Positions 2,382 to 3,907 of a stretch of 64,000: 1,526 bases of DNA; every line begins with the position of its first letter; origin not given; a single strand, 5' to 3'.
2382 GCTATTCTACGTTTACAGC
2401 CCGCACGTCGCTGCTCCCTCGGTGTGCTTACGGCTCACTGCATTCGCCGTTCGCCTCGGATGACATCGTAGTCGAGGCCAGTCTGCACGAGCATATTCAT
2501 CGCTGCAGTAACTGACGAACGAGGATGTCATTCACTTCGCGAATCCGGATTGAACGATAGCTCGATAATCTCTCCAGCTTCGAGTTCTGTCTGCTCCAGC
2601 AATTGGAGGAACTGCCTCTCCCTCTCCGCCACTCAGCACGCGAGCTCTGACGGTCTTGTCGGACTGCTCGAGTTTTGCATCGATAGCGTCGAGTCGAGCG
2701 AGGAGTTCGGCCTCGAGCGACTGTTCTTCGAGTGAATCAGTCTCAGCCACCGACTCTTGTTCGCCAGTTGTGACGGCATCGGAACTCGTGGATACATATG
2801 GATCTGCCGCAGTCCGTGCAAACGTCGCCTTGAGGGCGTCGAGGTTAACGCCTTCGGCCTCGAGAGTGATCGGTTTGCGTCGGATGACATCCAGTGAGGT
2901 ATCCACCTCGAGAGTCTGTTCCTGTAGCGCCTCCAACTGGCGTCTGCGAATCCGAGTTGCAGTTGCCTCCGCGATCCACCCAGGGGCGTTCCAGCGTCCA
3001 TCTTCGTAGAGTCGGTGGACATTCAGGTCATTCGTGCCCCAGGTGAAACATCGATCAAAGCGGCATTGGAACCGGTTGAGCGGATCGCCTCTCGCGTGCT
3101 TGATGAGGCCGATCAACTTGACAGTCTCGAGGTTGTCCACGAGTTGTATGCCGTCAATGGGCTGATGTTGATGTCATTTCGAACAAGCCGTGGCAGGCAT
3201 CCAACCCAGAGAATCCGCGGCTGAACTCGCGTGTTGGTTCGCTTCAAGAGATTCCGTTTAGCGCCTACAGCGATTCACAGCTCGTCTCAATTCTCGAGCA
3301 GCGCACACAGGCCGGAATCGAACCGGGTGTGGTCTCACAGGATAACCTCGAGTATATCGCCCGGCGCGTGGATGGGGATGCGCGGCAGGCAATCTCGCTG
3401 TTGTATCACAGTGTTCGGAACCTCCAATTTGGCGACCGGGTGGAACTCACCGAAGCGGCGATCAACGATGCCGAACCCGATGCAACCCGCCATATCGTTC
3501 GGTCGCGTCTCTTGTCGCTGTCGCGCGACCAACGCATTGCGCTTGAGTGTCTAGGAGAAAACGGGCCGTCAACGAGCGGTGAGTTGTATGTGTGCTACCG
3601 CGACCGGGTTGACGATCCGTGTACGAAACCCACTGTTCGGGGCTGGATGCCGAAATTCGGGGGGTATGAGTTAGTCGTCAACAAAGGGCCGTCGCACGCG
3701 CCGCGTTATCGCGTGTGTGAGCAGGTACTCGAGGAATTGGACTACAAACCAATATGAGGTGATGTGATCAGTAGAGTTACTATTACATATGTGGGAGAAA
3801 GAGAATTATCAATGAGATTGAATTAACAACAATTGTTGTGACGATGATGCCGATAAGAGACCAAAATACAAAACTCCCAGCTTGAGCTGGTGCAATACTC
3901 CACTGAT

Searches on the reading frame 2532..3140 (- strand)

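Call 30: search_protein_families(library=pfam, proteins=[window:2532-3140:-], max_evalue=0.1)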
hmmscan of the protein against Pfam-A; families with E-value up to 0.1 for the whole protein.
window:2532-3140:- (202 aa): 1 family
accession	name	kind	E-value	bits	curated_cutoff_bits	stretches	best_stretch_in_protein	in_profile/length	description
PF11806.14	Enterochelin_N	-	0.075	14.2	27.1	0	98-136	75-113/120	Enterochelin esterase, N-terminal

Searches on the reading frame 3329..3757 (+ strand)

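Call 30: search_protein_families(library=pfam, proteins=[window:3329-3757:+], max_evalue=0.1)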
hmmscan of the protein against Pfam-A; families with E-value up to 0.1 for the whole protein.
window:3329-3757:+ (142 aa): 2 families
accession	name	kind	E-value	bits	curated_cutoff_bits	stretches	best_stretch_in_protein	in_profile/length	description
PF16193.11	AAA_assoc_2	-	0.0042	17.8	34.3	1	2-47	7-53/81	AAA C-terminal domain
PF22703.2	Cdc6_lid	-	0.0047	17.2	27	1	10-48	28-66/68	Cdc6 AAA+ ATPase-type lid domain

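Call 31: search_protein_families(library=ncbifam, proteins=[window:3329-3757:+], max_evalue=0.01)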
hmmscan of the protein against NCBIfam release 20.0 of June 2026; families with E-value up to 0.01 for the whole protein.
window:3329-3757:+ (142 aa): 2 families
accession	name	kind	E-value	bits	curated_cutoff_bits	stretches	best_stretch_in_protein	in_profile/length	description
TIGR02928.1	TIGR02928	subfamily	2e-07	30.2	181.3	1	10-118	233-350/366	orc1/cdc6 family replication initiation protein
NF001624.0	PRK00411.1-2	subfamily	0.0052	15.7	354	1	2-95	227-324/374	ORC1-type DNA replication protein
